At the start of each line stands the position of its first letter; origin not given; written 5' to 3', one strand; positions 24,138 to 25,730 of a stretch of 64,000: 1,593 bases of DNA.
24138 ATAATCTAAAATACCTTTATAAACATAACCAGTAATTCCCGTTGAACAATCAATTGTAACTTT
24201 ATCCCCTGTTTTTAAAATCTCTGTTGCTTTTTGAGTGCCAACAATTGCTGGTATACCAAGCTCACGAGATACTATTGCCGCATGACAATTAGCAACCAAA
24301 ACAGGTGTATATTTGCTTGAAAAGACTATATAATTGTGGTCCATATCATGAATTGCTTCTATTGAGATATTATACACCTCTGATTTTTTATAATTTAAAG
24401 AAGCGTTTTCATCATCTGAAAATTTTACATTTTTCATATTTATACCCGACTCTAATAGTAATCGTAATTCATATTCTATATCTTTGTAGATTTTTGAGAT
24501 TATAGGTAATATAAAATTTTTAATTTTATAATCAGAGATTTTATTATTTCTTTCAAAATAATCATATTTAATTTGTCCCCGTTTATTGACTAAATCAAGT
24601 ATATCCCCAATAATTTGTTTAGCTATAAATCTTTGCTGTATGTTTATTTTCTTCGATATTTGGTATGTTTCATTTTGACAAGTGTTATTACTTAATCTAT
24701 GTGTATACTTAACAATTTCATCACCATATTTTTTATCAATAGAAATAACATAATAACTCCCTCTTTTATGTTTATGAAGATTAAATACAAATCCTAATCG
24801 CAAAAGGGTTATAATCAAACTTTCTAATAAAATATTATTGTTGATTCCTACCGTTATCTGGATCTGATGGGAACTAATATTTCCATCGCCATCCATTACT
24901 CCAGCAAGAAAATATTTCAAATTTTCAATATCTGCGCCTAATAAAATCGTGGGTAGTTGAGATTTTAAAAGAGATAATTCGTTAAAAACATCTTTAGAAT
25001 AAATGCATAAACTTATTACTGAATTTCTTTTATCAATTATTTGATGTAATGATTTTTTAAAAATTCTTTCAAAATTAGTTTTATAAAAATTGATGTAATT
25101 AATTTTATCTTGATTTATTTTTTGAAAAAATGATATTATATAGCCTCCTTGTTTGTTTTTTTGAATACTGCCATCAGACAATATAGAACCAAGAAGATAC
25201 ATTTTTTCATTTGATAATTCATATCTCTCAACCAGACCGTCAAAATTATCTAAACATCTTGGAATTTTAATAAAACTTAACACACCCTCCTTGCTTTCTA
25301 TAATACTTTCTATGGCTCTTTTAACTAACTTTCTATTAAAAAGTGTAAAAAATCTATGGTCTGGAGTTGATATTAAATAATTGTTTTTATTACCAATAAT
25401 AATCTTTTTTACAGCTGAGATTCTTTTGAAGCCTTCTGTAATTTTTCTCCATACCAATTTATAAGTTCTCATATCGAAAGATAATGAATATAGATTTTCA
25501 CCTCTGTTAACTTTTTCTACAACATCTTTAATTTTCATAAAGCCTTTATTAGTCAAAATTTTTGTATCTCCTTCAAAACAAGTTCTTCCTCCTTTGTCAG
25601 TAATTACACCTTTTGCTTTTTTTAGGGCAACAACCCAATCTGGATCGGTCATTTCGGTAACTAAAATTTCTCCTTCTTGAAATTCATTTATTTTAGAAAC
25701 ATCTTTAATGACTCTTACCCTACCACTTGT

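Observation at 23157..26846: ppsA is interrupted by a 431-aa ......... intein placed just before the catalytic-His motif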

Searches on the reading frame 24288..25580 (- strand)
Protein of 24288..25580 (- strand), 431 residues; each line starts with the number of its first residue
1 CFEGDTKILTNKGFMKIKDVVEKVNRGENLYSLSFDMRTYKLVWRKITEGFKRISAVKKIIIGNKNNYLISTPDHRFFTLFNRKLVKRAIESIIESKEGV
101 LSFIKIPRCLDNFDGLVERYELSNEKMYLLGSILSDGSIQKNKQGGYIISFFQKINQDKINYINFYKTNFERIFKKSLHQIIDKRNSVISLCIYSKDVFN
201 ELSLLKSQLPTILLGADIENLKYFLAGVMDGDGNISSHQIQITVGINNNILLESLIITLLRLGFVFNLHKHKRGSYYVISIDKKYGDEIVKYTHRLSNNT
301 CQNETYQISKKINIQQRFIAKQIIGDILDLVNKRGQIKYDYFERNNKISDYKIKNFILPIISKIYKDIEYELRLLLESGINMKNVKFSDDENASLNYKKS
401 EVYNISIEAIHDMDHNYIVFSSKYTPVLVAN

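Call 9: search_solved_structures(query=window:24288-25580:-, max_evalue=1, show_alignments=3)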
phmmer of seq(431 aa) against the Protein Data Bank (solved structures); distinct sequences matched with E-value up to 1: 4.
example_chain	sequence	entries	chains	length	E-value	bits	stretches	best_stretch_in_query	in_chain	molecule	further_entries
8ubs_A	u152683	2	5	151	0.062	15.3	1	4-104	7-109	NrdJ-1 | Nrdj-1 intein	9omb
2pmr_A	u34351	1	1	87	0.23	13.4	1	367-405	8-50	Uncharacterized protein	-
8b2y_A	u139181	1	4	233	0.57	12.1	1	315-389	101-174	CsiFP4 chain A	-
9qfx_A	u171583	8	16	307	1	11.3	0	27-53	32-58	Probable O-antigen/lipopolysaccharide transport integral membrane protein ABC transporter | ABC transporter permease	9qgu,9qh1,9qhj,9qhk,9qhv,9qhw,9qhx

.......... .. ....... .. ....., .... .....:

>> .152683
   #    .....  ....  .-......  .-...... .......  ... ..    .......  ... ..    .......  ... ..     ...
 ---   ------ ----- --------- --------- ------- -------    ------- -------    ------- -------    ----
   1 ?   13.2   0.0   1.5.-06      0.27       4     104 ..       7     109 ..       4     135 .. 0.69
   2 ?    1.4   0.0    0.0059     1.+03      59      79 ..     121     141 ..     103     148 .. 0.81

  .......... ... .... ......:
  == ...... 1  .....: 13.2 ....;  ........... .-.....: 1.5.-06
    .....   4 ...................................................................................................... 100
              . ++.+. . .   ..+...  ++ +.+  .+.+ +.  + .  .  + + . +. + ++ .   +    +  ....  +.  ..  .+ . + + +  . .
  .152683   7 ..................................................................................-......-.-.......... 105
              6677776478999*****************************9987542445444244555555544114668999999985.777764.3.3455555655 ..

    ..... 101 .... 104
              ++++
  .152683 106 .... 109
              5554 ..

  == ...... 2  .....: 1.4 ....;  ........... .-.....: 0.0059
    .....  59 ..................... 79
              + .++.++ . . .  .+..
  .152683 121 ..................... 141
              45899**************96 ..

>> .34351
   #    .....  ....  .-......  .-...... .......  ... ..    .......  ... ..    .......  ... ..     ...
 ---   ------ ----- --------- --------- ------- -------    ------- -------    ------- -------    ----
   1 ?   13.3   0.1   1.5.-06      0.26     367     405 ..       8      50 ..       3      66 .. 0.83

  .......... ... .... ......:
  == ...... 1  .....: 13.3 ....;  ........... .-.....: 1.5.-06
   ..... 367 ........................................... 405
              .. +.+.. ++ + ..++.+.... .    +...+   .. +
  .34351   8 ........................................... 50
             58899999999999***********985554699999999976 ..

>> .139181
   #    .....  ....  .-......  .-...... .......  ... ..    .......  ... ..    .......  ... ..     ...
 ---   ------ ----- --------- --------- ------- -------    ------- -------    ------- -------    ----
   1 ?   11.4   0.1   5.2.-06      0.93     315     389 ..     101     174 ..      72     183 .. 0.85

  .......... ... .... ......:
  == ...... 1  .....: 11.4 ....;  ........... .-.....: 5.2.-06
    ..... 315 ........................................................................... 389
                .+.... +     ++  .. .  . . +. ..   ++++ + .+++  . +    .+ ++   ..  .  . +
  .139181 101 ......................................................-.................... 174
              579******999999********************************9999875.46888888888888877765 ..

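Call 11: find_homologous_proteins(query=window:24288-25580:-, max_evalue=0.001)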
Query seq(431 aa) (431 aa): 1 proteins with E <= 0.001 among 6704 candidates.
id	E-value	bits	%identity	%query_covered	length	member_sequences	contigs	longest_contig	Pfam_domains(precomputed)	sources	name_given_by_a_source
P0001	1.2e-14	72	31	71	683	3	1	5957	PF00391.30,PF02896.25,PF14528.12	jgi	jgi:pyruvate,water dikinase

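Call 21: search_protein_representatives(protein=window:24288-25580:-)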
Query: 431 residues. Proteins with E-value up to 0.001 (for the whole library): 106; up to 1e-10: 37; up to 1e-30: 11. The best 106 are listed.
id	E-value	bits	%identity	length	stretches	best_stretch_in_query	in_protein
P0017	1.5e-48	182.1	38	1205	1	1-431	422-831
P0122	9.9e-46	172.7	35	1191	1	1-431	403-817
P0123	9.9e-46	172.7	36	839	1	1-431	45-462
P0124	1.4e-44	168.9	35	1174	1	1-431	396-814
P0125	1.0e-41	159.6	35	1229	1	1-431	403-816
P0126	1.7e-41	158.8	36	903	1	1-431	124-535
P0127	5.7e-41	157.1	38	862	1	1-431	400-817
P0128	7.1e-41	156.8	35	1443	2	1-431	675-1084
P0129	8.3e-37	143.3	37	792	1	1-431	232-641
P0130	2.0e-35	138.8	33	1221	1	1-431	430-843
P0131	2.1e-33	132.1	34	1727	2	1-431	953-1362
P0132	1.2e-30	123.1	37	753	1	1-299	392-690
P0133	5.6e-30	120.9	34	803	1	1-431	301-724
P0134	6.8e-30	120.6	32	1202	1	1-431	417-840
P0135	7.6e-30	120.4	35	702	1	1-283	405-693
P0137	1.7e-28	116.0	31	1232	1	1-431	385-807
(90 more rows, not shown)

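Call 24: list_cluster_members(proteins=[P0017, P0028, P0030, P0055, P0122, P0124, P0125, P0128, P0130, P0137])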
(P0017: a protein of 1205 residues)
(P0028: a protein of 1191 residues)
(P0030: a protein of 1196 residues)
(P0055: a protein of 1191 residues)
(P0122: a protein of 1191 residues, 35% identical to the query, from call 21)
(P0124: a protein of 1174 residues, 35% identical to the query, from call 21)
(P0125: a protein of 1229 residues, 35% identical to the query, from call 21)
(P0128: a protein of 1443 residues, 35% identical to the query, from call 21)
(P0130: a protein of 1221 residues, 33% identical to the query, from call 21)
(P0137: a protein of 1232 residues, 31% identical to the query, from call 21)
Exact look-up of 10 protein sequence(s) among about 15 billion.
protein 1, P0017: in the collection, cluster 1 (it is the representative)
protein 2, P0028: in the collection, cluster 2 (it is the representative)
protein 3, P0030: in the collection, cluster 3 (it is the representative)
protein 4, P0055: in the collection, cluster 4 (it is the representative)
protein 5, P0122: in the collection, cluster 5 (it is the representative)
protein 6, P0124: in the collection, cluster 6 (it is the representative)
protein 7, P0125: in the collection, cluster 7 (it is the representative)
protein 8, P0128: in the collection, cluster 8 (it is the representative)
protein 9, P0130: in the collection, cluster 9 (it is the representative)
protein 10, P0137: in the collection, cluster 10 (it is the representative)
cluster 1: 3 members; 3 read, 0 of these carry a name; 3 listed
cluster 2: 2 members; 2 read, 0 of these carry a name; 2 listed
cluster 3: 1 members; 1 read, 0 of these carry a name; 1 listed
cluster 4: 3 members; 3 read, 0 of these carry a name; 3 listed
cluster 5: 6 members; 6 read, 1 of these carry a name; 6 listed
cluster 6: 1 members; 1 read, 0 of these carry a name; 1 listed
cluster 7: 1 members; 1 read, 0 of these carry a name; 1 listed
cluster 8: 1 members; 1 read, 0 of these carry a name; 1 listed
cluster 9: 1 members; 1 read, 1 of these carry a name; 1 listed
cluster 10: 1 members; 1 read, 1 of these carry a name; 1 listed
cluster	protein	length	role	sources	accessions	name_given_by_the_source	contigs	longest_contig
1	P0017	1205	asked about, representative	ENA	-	-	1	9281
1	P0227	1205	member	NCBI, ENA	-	-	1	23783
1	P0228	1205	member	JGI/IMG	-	-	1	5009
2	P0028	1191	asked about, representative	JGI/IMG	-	-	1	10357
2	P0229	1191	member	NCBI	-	-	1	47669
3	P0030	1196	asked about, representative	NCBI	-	-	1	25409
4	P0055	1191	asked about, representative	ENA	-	-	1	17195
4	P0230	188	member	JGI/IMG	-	-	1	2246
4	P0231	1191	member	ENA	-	-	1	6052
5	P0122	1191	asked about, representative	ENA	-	-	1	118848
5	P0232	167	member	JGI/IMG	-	pyruvate,water dikinase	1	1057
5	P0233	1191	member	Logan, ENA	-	-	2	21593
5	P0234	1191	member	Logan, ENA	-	-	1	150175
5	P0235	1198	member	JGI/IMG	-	-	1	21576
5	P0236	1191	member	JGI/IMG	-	-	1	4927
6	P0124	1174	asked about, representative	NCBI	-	-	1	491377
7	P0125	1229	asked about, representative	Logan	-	-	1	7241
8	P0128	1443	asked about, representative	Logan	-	-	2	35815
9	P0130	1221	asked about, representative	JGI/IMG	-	pyruvate,water dikinase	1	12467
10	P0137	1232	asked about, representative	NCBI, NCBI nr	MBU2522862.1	MAG: hypothetical protein KKE23_01055, partial [Nanoarchaeota archaeon] | hypothetical protein [Nanoarchaeota archaeon]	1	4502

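Call 40: predict_structure(alignment_id=A1)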
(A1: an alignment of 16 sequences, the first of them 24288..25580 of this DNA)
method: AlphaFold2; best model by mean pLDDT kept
length: 431 residues; sequences in the alignment: 16
mean_pLDDT: 87.3   pTM: 0.89
mean pLDDT of the five models: 87.3, 86.6, 85.3, 85.2, 84.8
residues with pLDDT >= 90: 271; 70-90: 120; 50-70: 22; < 50: 18
segments of 3 or more residues with pLDDT < 50: 301-313
pLDDT, mean of each block of 10 residues (from residue 1): 97 97 96 94 95 95 92 96 95 96 92 56 91 89 71 74 89 91 81 89 92 93 95 86 93 97 92 90 82 75 41 72 91 79 88 91 90 93 90 63 95 94 97 86
secondary structure, 60 per line:
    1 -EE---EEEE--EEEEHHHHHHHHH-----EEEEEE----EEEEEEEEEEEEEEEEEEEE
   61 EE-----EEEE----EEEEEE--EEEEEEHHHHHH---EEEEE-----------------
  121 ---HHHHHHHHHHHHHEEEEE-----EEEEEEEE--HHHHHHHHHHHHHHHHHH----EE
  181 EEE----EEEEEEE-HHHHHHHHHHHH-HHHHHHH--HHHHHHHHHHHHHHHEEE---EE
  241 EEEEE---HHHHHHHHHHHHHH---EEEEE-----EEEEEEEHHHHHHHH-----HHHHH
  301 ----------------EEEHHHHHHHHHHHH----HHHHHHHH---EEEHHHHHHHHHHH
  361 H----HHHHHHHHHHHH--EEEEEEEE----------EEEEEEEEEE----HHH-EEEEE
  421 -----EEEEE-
elements in order: E7-10 E13-16 H17-25 E31-36 E41-62 E68-71 E76-81 E84-89 H90-95 E99-103 H124-136 E137-141 E147-154 H157-174 E179-183 E188-194 H196-207 H209-215 H218-232 E233-235 E239-245 H249-262 E266-270 E276-282 H283-290 H296-300 E317-319 H320-331 H336-343 E347-349 H350-361 H366-377 E380-387 E398-407 E416-420 E426-430

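Call 44: fold_search(model_id=the predicted structure, library=pdb)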
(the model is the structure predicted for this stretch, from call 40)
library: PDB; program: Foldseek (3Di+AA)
matches with E <= 10: 875; with E <= 0.001: 101
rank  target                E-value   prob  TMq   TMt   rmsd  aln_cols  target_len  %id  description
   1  1dq3                  1.9e-19  1.00  0.61  0.58   8.6       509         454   18  CRYSTAL STRUCTURE OF AN ARCHAEAL INTEIN-ENCODED HOMING ENDONUCLEASE PI-PFUI (released 2000-07-05)
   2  7qss                  4.1e-17  1.00  0.67  0.67   6.1       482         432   18  Crystal structure of homing endonuclease-associated TliVMA intein (C1A) (released 2022-03-30)
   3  7qsu                  2.6e-15  1.00  0.60  0.70   6.8       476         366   16  Crystal structure of homing endonuclease-associated TliVMA intein (C1A, d333-339) (released 2022-03-30)
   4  7qst                  2.4e-14  1.00  0.57  0.67   6.1       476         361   15  Crystal structure of homing endonuclease-associated PhoVMA intein (C1A) (released 2022-03-30)
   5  2cw7                  1.3e-12  1.00  0.67  0.55   6.8       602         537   12  Crystal structure of intein homing endonuclease II (released 2006-04-18)
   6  1vde_A                1.8e-10  1.00  0.49  0.49   8.4       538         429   11  PI-SCEI, A HOMING ENDONUCLEASE WITH PROTEIN SPLICING ACTIVITY (released 1998-04-08)
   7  1vde_B                4.5e-10  1.00  0.50  0.50   7.9       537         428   10  PI-SCEI, A HOMING ENDONUCLEASE WITH PROTEIN SPLICING ACTIVITY (released 1998-04-08)
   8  1dfa                  1.8e-09  1.00  0.47  0.49   8.0       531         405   11  CRYSTAL STRUCTURE OF PI-SCEI IN C2 SPACE GROUP (released 1999-12-08)
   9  1um2_A                7.8e-09  1.00  0.47  0.48  10.3       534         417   10  Crystal Structure of the Vma1-Derived Endonuclease with the Ligated Extein Segment (released 2004-09-22)
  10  5o6i_F                1.2e-08  1.00  0.32  0.69   4.1       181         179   23  Structures and dynamics of mesophilic variants from the homing endonuclease I-DmoI (released 2017-12-06)
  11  4unc_A                1.4e-08  1.00  0.33  0.70   4.1       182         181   22  THE CRYSTAL STRUCTURE OF I-DMOI IN COMPLEX WITH ITS TARGET DNA AT 8 DAYS INCUBATION IN 5MM MN (STATE 6) (released 2014-12-17)
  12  2vs8_A                1.8e-08  1.00  0.33  0.70   3.7       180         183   22  The crystal structure of I-DmoI in complex with DNA and Mn (released 2008-11-11)
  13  2vs7_D                1.9e-08  1.00  0.33  0.68   3.3       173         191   21  The crystal structure of I-DmoI in complex with DNA and Ca (released 2008-11-11)
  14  5a0w_D                2.2e-08  1.00  0.32  0.67   3.4       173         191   22  THE CRYSTAL STRUCTURE OF I-DMOI E117A IN COMPLEX WITH ITS TARGET DNA AND IN THE PRESENCE OF 2MM MN (released 2016-05-11)
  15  2vs7_G                2.8e-08  1.00  0.33  0.73   3.6       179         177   22  The crystal structure of I-DmoI in complex with DNA and Ca (released 2008-11-11)
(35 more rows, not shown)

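Call 59: find_related_loci(query=window:24288-25580:-, collection=metagenome_contigs, flank=3000)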
Query window:24288-25580:- (431 aa) in metagenome_contigs; peptide patterns used: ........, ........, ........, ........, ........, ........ (x = any residue, [..] = any of these).
454 stretches matched a pattern, but none encodes a relative of the query by tblastn (E <= 1e-3).

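Call 60: find_related_loci(query=window:24288-25580:-, collection=viral_contigs, flank=3000)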
Query window:24288-25580:- (431 aa) in viral_contigs; peptide patterns used: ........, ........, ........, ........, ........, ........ (x = any residue, [..] = any of these).
4 stretches matched a pattern, but none encodes a relative of the query by tblastn (E <= 1e-3).
